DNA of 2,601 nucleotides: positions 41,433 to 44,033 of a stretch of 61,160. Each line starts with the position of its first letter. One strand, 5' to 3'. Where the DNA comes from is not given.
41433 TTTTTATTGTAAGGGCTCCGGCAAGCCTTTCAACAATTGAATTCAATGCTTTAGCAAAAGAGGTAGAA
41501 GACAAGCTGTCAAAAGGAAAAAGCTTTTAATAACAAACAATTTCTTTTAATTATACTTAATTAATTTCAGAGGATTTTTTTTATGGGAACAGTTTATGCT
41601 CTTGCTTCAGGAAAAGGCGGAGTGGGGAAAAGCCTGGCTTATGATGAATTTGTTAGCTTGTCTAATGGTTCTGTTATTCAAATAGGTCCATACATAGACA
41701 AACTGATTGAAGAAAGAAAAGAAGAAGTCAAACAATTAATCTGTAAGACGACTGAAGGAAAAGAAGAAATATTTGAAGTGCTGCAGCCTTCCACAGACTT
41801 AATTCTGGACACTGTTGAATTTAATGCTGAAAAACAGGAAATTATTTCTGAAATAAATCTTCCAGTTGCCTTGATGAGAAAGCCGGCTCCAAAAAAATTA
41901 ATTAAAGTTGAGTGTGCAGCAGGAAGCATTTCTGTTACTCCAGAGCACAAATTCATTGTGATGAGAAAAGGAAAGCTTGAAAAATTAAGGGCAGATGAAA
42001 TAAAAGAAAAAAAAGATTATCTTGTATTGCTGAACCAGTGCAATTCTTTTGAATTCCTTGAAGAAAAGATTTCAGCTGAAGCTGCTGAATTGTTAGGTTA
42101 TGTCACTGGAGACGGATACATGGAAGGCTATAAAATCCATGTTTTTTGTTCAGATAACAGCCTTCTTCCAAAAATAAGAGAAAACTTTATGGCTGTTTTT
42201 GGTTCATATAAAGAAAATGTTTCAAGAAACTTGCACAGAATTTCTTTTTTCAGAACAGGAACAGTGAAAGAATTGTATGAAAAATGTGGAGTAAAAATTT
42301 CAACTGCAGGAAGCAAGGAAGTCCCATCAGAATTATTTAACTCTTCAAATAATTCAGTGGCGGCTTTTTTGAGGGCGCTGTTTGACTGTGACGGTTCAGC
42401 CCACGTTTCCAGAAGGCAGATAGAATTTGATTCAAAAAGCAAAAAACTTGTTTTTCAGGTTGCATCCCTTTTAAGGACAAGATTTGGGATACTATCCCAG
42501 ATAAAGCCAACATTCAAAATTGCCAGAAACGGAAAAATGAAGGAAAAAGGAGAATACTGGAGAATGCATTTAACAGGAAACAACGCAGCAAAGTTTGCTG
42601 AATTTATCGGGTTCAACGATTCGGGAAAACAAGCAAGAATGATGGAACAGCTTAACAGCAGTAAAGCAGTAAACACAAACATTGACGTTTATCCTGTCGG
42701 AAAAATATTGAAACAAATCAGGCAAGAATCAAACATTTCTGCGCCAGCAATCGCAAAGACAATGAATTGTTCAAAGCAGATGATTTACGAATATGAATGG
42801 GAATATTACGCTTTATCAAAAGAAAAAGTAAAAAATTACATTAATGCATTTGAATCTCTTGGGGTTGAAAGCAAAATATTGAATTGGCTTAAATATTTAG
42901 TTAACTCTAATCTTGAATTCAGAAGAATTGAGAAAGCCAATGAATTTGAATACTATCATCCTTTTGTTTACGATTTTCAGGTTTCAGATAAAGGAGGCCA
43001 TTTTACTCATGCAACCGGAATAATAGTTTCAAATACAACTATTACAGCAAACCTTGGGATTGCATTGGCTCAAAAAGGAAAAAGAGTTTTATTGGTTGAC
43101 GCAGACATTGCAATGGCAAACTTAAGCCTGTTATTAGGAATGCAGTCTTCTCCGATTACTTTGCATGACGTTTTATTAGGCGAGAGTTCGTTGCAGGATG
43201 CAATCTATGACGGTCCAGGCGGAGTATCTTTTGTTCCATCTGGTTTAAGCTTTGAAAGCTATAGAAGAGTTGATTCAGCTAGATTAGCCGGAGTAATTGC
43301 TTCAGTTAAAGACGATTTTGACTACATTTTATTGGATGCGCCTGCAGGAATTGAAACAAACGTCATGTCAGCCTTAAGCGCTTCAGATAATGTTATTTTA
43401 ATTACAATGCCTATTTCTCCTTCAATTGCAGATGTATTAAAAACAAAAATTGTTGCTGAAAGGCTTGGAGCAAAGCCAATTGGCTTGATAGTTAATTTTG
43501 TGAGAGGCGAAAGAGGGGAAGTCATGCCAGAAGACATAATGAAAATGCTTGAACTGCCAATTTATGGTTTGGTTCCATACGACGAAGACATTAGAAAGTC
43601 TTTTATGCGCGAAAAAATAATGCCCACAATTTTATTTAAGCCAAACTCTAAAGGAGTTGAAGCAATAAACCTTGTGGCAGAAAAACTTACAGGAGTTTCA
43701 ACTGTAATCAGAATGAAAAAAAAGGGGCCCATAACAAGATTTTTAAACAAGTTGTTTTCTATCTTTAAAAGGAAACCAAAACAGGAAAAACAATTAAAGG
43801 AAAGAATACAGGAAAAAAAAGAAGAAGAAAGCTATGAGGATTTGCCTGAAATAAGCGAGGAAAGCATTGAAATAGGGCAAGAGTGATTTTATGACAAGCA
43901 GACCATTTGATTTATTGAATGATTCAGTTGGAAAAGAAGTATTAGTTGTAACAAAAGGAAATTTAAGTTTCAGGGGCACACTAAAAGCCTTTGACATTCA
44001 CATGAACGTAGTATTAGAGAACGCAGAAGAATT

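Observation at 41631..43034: Intein in the Walker A motif of a MinD-family ATPase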

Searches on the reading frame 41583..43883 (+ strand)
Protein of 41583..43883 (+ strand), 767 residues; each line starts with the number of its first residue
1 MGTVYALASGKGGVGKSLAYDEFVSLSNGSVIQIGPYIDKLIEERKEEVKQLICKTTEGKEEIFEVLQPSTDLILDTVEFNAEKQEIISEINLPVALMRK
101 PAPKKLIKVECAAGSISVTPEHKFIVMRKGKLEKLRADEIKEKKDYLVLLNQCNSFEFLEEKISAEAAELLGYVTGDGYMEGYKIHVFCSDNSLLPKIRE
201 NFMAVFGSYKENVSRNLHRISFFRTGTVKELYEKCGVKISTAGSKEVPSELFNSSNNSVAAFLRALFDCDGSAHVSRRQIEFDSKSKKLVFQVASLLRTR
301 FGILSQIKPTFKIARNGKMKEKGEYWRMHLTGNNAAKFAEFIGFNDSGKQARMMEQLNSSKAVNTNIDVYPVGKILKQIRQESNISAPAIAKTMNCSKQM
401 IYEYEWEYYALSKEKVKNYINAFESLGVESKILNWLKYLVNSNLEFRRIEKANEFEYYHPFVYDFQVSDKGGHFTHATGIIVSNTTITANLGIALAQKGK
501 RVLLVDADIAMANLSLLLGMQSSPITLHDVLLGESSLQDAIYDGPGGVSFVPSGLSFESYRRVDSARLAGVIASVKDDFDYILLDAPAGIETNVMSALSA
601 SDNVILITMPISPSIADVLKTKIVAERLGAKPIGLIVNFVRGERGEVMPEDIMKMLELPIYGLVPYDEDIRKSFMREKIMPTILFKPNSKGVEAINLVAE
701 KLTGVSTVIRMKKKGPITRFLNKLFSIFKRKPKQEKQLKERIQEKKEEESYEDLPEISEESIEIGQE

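Call 4: search_protein_families(library=pfam, proteins=[window:41583-43883:+], max_evalue=0.01)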
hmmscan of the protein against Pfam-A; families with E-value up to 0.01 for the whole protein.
window:41583-43883:+ (767 aa): 8 families
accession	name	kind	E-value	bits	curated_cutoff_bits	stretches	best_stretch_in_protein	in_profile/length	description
PF01656.29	CbiA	-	2e-19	70.2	25.4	1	485-677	13-122/125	CobQ/CobB/MinD/ParA nucleotide binding domain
PF14528.11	LAGLIDADG_3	-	7.4e-18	65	22.5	1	259-343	3-82/82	LAGLIDADG-like domain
PF13614.12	AAA_31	-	5.9e-16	59.3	27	1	482-607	13-146/177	AAA domain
PF10609.15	ParA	-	2.4e-12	47.2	27.1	2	484-525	17-58/246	NUBPL iron-transfer P-loop NTPase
PF14890.11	Intein_splicing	-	4.8e-09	36.6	35.8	1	79-484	30-155/155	Intein splicing domain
PF00142.24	Fer4_NifH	-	7.8e-07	29.3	25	1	485-703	14-245/271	4Fe-4S iron sulfur cluster binding proteins, NifH/frxC family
PF06564.18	CBP_BcsQ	-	2.6e-06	27.6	21.3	1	483-609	14-146/234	Cellulose biosynthesis protein BcsQ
PF08279.18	HTH_11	-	0.005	17.1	25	0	374-403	4-34/55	HTH domain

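Call 5: search_protein_families(library=ncbifam, proteins=[window:41583-43883:+], max_evalue=0.01)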
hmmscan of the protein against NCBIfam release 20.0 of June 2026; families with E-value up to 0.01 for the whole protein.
window:41583-43883:+ (767 aa): 32 families (the best 25 are shown)
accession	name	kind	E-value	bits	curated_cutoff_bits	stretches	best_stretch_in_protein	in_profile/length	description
TIGR01969.1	minD_arch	subfamily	1.5e-75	253.6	201.75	1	483-720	13-249/251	cell division ATPase MinD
TIGR01968.1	minD_bact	equivalog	1.2e-32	113.3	212.9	1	482-711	13-245/261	septum site-determining protein MinD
NF011491.0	PRK14898.1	equivalog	8.1e-21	73.8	783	2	174-488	252-547/860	DNA-directed RNA polymerase subunit A''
NF005852.0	PRK07773.1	equivalog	2.4e-15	55.9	780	1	109-381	456-735/886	replicative DNA helicase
NF008079.0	PRK10818.1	equivalog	2.6e-15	56.5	508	1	482-715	14-262/270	septum site-determining protein MinD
NF011418.0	PRK14845.1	equivalog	4.5e-15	54.5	756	1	105-421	92-367/1049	translation initiation factor IF-2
TIGR01007.1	eps_fam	subfamily_domain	3.3e-14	52.9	108.05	1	484-640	31-190/204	polysaccharide biosynthesis tyrosine autokinase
NF006207.0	PRK08332.1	equivalog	1.2e-12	45.9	2400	1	64-406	908-1252/1684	vitamin B12-dependent ribonucleotide reductase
NF045703.1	rSAM_Tes_intein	exception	5.1e-12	44.4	1700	1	98-163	223-288/1040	tetraether lipid synthase Tes, intein-containing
NF011287.0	PRK14698.1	equivalog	2.8e-11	42.2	1238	1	161-309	387-535/1017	V-type ATP synthase subunit A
TIGR03371.1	cellulose_yhjQ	equivalog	3.1e-11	43.2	157.85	1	484-657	15-193/246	cellulose biosynthesis protein BcsQ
NF041546.1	ParA_partition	equivalog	7.4e-11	42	180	2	563-625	61-120/203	ParA family partition ATPase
NF038098.1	GyrA_w_intein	exception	8.4e-11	40.5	1850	1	138-384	211-452/1232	intein-containing DNA gyrase subunit A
TIGR01005.1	eps_transp_fam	subfamily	8e-10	37.5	411.7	1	485-619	561-696/754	exopolysaccharide transport protein family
NF011303.0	PRK14715.1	equivalog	8.2e-10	36.4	1585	1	170-378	1123-1342/1627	DNA-directed DNA polymerase II large subunit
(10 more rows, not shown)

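Call 6: find_homologous_proteins(query=window:41583-43883:+, region=1-767)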
Query window:41583-43883:+, residues 1-767 (767 aa): 34 proteins with E <= 0.001 among 8000 candidates.
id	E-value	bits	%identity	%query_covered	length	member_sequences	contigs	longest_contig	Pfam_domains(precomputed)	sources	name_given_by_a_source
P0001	0.0e+0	1683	100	100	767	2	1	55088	PF00142.25,PF10609.16,PF01656.30,PF13614.13,PF06564.19,PF14528.12,PF14890.12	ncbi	ncbi:MAG: cell division ATPase MinD [archaeon]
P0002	0.0e+0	1404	82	100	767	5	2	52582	PF00142.25,PF10609.16,PF01656.30,PF13614.13,PF06564.19,PF14528.12,PF14890.12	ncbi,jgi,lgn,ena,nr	ncbi:cell division ATPase MinD [Candidatus Micrarchaeota archaeon]|nr:cell division ATPase MinD [Can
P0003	0.0e+0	1150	71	94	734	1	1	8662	PF10609.16,PF01656.30,PF13614.13,PF06564.19,PF14528.12,PF14890.12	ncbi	ncbi:MAG: cell division ATPase MinD [Candidatus Diapherotrites archaeon]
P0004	3.8e-279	946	56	95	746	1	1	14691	PF10609.16,PF01656.30,PF13614.13,PF06564.19,PF14528.12,PF14890.12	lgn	-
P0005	1.0e-275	935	57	95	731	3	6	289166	PF10609.16,PF01656.30,PF13614.13,PF06564.19,PF14528.12,PF14890.12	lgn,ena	-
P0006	2.6e-258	877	55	92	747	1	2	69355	PF10609.16,PF01656.30,PF13614.13,PF06564.19,PF14528.12,PF14890.12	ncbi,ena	-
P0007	1.6e-253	861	52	95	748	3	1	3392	PF10609.16,PF01656.30,PF13614.13,PF06564.19,PF14528.12,PF13560.13,PF14890.12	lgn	-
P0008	6.7e-223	760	53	80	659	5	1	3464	PF10609.16,PF01656.30,PF13614.13,PF01381.29,PF06564.19,PF14528.12,PF13560.13,PF14890.12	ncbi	ncbi:MAG: cell division ATPase MinD [archaeon]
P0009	1.2e-180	620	44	92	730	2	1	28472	PF00142.25,PF10609.16,PF01656.30,PF13614.13,PF03161.19,PF13500.13,PF14528.12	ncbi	-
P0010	9.6e-173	594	42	92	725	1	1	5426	PF10609.16,PF01656.30,PF13614.13,PF03161.19,PF13500.13,PF14528.12,PF14890.12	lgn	-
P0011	7.1e-172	592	41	94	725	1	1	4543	PF00142.25,PF10609.16,PF01656.30,PF13614.13,PF03161.19,PF13500.13,PF06564.19,PF14528.12,PF14890.12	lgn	-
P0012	4.9e-166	572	40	94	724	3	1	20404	PF00142.25,PF10609.16,PF01656.30,PF13614.13,PF13500.13,PF14528.12,PF14890.12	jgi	-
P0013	5.8e-157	542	39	92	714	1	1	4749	PF00142.25,PF10609.16,PF01656.30,PF13614.13,PF14528.12,PF14890.12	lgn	-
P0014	3.6e-127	444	46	65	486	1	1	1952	PF10609.16,PF01656.30,PF13614.13,PF06564.19,PF14528.12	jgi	jgi:septum site-determining protein MinD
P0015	5.5e-26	109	31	28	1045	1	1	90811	PF02881.25,PF02978.27,PF14528.12,PF00448.29,PF14890.12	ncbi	ncbi:MAG: LAGLIDADG family homing endonuclease [archaeon]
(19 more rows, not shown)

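Call 25: find_encoding_contigs(protein=P0002, flank=4000, max_places=2)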
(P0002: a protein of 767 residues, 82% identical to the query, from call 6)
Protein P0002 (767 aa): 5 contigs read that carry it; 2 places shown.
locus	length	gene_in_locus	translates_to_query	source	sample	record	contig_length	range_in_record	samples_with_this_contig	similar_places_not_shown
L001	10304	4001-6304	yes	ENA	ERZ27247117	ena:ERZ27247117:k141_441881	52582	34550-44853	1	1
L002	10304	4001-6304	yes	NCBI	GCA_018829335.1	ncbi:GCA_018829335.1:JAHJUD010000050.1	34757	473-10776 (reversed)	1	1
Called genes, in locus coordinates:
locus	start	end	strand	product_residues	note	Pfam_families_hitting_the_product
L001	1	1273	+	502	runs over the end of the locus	PF00133:tRNA-synt_1, PF01406:tRNA-synt_1e, PF09334:tRNA-synt_1g, PF00133:tRNA-synt_1, PF01406:tRNA-synt_1e (weak), PF08264:Anticodon_1, PF19303:Anticodon_3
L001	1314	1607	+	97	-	-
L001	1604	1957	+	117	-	-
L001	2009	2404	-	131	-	PF21485:IF5A-like_N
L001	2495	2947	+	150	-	PF01936:NYN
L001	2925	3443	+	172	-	PF09987:DUF2226 (weak)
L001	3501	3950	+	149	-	-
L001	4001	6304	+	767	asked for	PF00142:Fer4_NifH (faint), PF10609:ParA (faint), PF14890:Intein_splicing, PF14528:LAGLIDADG_3, PF06564:CBP_BcsQ (faint), PF13614:AAA_31, PF01656:CbiA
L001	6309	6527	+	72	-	PF14438:SM-ATX (weak), PF01423:LSM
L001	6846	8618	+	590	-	-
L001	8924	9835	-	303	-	PF01171:ATP_bind_3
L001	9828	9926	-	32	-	-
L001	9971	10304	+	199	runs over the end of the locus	PF00827:Ribosomal_L15e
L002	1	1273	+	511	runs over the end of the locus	PF00133:tRNA-synt_1, PF01406:tRNA-synt_1e, PF09334:tRNA-synt_1g, PF00133:tRNA-synt_1, PF01406:tRNA-synt_1e (weak), PF08264:Anticodon_1, PF19303:Anticodon_3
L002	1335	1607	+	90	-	-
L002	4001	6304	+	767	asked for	PF00142:Fer4_NifH (faint), PF10609:ParA (faint), PF14890:Intein_splicing, PF14528:LAGLIDADG_3, PF06564:CBP_BcsQ (faint), PF13614:AAA_31, PF01656:CbiA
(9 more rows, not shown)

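Call 28: find_encoding_contigs(protein=P0005, flank=4000, max_places=1)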
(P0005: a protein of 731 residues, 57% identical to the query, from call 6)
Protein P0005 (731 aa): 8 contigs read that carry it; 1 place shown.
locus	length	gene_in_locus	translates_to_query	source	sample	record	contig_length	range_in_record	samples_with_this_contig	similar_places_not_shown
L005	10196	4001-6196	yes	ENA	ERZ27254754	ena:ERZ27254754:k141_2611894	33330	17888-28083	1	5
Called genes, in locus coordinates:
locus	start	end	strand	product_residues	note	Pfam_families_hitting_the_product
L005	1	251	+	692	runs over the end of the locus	PF00133:tRNA-synt_1, PF09334:tRNA-synt_1g, PF00133:tRNA-synt_1, PF08264:Anticodon_1, PF03483:B3_4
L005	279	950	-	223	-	-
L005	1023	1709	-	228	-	-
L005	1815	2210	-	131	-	PF21485:IF5A-like_N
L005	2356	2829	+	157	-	PF01936:NYN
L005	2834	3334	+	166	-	-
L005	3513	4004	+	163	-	-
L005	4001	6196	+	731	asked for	PF14890:Intein_splicing (weak), PF14528:LAGLIDADG_3, PF06564:CBP_BcsQ (faint), PF10609:ParA, PF13614:AAA_31, PF01656:CbiA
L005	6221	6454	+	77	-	PF01423:LSM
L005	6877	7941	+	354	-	PF00091:Tubulin, PF12327:FtsZ_C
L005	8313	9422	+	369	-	-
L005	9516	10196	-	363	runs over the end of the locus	PF14528:LAGLIDADG_3 (faint)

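Call 43: predict_structure(alignment_id=A2)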
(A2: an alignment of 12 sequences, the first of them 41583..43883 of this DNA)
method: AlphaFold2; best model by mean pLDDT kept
length: 767 residues; sequences in the alignment: 12
mean_pLDDT: 75.9   pTM: 0.58
mean pLDDT of the five models: 75.9, 74.0, 73.4, 73.0, 70.8
residues with pLDDT >= 90: 153; 70-90: 404; 50-70: 114; < 50: 96
segments of 3 or more residues with pLDDT < 50: 11-15, 52-62, 467-483, 675-678, 710-738, 743-767
pLDDT, mean of each block of 10 residues (from residue 1): 81 54 79 84 79 44 62 66 73 65 83 79 79 84 84 59 88 90 88 93 94 90 87 82 85 89 95 86 91 88 85 60 82 88 94 86 69 89 91 88 78 87 92 89 83 89 58 28 65 89 86 66 77 86 85 70 82 90 84 82 84 67 81 78 58 76 74 52 79 86 70 41 43 42 45 31 29
secondary structure, 60 per line:
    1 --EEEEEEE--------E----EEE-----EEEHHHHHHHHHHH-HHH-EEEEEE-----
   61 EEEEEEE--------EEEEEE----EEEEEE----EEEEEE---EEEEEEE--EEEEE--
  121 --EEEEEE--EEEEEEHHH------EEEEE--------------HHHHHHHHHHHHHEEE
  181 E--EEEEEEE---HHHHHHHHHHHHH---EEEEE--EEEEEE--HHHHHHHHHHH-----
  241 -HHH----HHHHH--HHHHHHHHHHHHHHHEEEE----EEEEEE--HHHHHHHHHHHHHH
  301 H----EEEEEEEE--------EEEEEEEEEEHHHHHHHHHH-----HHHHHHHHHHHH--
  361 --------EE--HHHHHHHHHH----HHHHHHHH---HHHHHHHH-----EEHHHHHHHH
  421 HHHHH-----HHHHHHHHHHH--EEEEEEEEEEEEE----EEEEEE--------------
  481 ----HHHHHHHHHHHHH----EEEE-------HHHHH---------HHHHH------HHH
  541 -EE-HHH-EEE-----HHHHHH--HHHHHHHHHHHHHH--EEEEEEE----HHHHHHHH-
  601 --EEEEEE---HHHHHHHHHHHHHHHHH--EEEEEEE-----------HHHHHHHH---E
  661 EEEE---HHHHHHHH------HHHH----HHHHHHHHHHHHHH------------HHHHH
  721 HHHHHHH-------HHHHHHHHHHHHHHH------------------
elements in order (helices of 4 or more, strands of 3 or more residues): E3-9 E23-25 E31-33 H34-44 E50-55 E61-67 E76-81 E86-91 E96-101 E105-111 E114-118 E123-128 E131-136 E146-150 H165-177 E178-181 E184-190 H194-206 E210-214 E217-222 H225-235 H249-253 H256-270 E271-274 E279-284 H287-301 E306-313 E322-331 H332-341 H347-358 H373-382 H387-394 H398-405 H413-425 H431-441 E444-456 E461-466 H485-497 E502-505 H513-517 H527-531 E549-551 H557-562 H565-578 E581-587 H592-599 E603-608 H612-628 E631-637 H649-656 E660-664 H668-675 H682-685 H690-703 H716-727 H735-749

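Call 46: fold_search(model_id=the predicted structure, library=pdb)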
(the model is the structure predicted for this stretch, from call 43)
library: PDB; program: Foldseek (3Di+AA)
matches with E <= 10: 1540; with E <= 0.001: 232
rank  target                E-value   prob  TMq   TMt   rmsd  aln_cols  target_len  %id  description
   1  7qss                  2.1e-23  1.00  0.43  0.72   5.8       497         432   20  Crystal structure of homing endonuclease-associated TliVMA intein (C1A) (released 2022-03-30)
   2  7qsu                  2.8e-20  1.00  0.37  0.73   7.0       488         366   17  Crystal structure of homing endonuclease-associated TliVMA intein (C1A, d333-339) (released 2022-03-30)
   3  1g3q                  1.2e-19  1.00  0.28  0.86   2.2       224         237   37  CRYSTAL STRUCTURE ANALYSIS OF PYROCOCCUS FURIOSUS CELL DIVISION ATPASE MIND (released 2001-04-21)
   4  1hyq                  6.0e-19  1.00  0.26  0.80   3.5       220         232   43  MIND BACTERIAL CELL DIVISION REGULATOR FROM A. FULGIDUS (released 2001-03-14)
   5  1dq3                  6.6e-19  1.00  0.40  0.63   6.4       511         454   15  CRYSTAL STRUCTURE OF AN ARCHAEAL INTEIN-ENCODED HOMING ENDONUCLEASE PI-PFUI (released 2000-07-05)
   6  1ion                  3.0e-18  1.00  0.27  0.83   1.9       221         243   37  THE SEPTUM SITE-DETERMINING PROTEIN MIND COMPLEXED WITH MG-ADP FROM PYROCOCCUS HORIKOSHII OT3 (released 2001-09-26)
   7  2cw7                  4.1e-18  1.00  0.40  0.56   7.8       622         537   15  Crystal structure of intein homing endonuclease II (released 2006-04-18)
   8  7qst                  2.2e-15  1.00  0.35  0.68   6.0       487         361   16  Crystal structure of homing endonuclease-associated PhoVMA intein (C1A) (released 2022-03-30)
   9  5j1j_B                8.7e-15  1.00  0.26  0.75   3.7       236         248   29  Structure of FleN-AMPPNP complex (released 2017-03-29)
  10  4rz3_A                1.1e-14  1.00  0.26  0.76   3.2       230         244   22  Crystal structure of the MinD-like ATPase FlhG (released 2015-03-04)
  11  4rz2_B                1.9e-14  1.00  0.25  0.69   4.0       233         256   22  Crystal structure of the MinD-like ATPase FlhG (released 2015-03-04)
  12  4rz2_A                2.7e-14  1.00  0.25  0.69   3.8       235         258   22  Crystal structure of the MinD-like ATPase FlhG (released 2015-03-04)
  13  3r9i_B                3.5e-14  1.00  0.27  0.76   3.4       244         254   26  2.6A resolution structure of MinD complexed with MinE (12-31) peptide (released 2011-08-17)
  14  5j1j_A                6.3e-14  1.00  0.25  0.66   4.5       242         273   28  Structure of FleN-AMPPNP complex (released 2017-03-29)
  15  3q9l_A                1.1e-13  1.00  0.27  0.75   3.5       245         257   26  The structure of the dimeric E.coli MinD-ATP complex (released 2011-01-26)
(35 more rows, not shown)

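Call 48: search_protein_families(library=pfam, alignment_id=A2, max_evalue=0.01)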
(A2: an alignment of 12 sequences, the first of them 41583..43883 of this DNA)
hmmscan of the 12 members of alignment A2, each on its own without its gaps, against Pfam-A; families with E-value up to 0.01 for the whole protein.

A. member 1, window:41583-43883:+ (767 aa): 8 families
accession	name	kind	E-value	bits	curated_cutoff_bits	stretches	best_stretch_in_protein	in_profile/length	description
PF01656.29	CbiA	-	2e-19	70.2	25.4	1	485-677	13-122/125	CobQ/CobB/MinD/ParA nucleotide binding domain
PF14528.11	LAGLIDADG_3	-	7.4e-18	65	22.5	1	259-343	3-82/82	LAGLIDADG-like domain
PF13614.12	AAA_31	-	5.9e-16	59.3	27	1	482-607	13-146/177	AAA domain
PF10609.15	ParA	-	2.4e-12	47.2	27.1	2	484-525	17-58/246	NUBPL iron-transfer P-loop NTPase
PF14890.11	Intein_splicing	-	4.8e-09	36.6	35.8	1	79-484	30-155/155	Intein splicing domain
PF00142.24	Fer4_NifH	-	7.8e-07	29.3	25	1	485-703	14-245/271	4Fe-4S iron sulfur cluster binding proteins, NifH/frxC family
PF06564.18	CBP_BcsQ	-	2.6e-06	27.6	21.3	1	483-609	14-146/234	Cellulose biosynthesis protein BcsQ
PF08279.18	HTH_11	-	0.005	17.1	25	0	374-403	4-34/55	HTH domain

B. families by the number of members that match (of 12 scanned): 18 families
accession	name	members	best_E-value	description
PF01656.29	CbiA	12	1.4e-19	CobQ/CobB/MinD/ParA nucleotide binding domain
PF10609.15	ParA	12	1.7e-19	NUBPL iron-transfer P-loop NTPase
PF14528.11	LAGLIDADG_3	12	4.1e-19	LAGLIDADG-like domain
PF13614.12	AAA_31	12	5.9e-16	AAA domain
PF14890.11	Intein_splicing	11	2.2e-11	Intein splicing domain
PF06564.18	CBP_BcsQ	11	1.5e-09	Cellulose biosynthesis protein BcsQ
PF13500.12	AAA_26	10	1.2e-08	AAA domain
PF00142.24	Fer4_NifH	9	7.2e-08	4Fe-4S iron sulfur cluster binding proteins, NifH/frxC family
PF01381.28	HTH_3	8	5.8e-05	Helix-turn-helix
PF08279.18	HTH_11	7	4.2e-05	HTH domain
PF13560.12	HTH_31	5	9.7e-06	Helix-turn-helix domain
PF03161.18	LAGLIDADG_2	4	1.8e-08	LAGLIDADG DNA endonuclease family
PF12844.13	HTH_19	2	0.00064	Helix-turn-helix domain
PF02374.21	ArsA_ATPase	2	0.0024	Anion-transporting ATPase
PF02796.21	HTH_7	1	0.005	Helix-turn-helix domain of resolvase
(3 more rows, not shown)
